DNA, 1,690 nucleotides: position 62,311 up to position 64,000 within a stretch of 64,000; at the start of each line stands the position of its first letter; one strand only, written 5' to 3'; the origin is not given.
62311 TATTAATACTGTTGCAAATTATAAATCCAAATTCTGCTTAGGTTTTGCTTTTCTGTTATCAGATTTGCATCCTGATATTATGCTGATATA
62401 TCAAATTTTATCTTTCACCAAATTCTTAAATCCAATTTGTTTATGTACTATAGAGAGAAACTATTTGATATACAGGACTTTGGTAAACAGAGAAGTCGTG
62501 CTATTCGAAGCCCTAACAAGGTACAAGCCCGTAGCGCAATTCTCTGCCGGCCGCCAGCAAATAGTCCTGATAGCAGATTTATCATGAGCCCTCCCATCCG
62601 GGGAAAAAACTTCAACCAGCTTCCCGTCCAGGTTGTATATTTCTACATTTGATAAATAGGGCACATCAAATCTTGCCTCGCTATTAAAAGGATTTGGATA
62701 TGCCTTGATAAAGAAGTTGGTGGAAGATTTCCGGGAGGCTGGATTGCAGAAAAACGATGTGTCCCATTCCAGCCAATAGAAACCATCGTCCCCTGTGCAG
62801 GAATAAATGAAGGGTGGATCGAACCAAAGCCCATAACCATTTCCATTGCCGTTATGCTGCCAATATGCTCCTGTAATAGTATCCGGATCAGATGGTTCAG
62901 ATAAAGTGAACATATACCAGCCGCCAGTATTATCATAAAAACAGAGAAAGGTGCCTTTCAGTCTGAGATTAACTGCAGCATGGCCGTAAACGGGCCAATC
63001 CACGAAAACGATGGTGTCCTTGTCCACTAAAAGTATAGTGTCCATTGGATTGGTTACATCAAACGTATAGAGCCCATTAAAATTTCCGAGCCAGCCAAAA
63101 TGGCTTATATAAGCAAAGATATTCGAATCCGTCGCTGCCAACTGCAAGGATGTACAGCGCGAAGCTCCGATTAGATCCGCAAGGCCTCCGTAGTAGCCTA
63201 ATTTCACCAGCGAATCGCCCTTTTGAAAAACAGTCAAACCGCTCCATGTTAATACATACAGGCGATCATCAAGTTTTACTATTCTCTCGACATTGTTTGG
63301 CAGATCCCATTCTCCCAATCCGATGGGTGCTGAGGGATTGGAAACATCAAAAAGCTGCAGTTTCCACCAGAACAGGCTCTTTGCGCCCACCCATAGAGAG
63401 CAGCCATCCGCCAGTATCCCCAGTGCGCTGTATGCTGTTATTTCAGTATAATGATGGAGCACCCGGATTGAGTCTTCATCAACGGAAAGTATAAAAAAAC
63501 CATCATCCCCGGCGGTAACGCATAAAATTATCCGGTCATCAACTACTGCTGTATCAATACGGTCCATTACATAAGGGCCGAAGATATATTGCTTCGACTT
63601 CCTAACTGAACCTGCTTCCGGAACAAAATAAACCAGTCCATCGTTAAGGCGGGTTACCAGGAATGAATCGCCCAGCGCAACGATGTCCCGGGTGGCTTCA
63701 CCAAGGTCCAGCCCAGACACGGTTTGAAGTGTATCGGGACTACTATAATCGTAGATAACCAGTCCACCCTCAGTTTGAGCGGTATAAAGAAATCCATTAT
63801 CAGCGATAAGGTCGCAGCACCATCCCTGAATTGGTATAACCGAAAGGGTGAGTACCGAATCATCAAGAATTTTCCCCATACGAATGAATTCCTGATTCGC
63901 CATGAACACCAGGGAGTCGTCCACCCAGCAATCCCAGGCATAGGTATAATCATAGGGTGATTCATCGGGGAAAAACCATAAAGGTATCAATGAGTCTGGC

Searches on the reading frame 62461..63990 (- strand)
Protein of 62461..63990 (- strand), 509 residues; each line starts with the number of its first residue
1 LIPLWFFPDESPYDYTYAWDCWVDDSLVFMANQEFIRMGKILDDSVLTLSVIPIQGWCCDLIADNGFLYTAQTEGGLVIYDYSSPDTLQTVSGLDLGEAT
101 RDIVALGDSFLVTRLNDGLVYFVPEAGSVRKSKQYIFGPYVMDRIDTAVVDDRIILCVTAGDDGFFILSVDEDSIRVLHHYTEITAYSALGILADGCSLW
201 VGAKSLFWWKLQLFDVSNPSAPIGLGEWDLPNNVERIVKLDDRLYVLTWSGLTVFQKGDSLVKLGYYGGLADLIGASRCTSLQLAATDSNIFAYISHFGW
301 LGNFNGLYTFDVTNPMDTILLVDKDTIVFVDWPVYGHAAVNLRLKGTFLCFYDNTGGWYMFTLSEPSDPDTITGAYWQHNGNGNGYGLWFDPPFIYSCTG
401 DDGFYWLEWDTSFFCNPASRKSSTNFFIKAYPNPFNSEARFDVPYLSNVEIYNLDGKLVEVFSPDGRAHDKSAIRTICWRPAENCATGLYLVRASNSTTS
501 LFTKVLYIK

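Call 28: search_protein_families(library=pfam, proteins=[window:62461-63990:-])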
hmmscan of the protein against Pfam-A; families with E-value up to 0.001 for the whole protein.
window:62461-63990:- (509 aa): 2 families
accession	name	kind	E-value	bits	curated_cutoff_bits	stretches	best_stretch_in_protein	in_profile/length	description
PF18962.6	Por_Secre_tail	-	8.5e-05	23.2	27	1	431-505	2-73/75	Secretion system C-terminal sorting domain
PF08309.17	LVIVD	-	0.00025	20.8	20.2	0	57-85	3-31/42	LVIVD repeat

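Call 65: find_encoding_contigs(protein=window:62461-63990:-, flank=10000, max_places=3)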
Protein window:62461-63990:- (509 aa): no gene with exactly this product is on record in the collection.
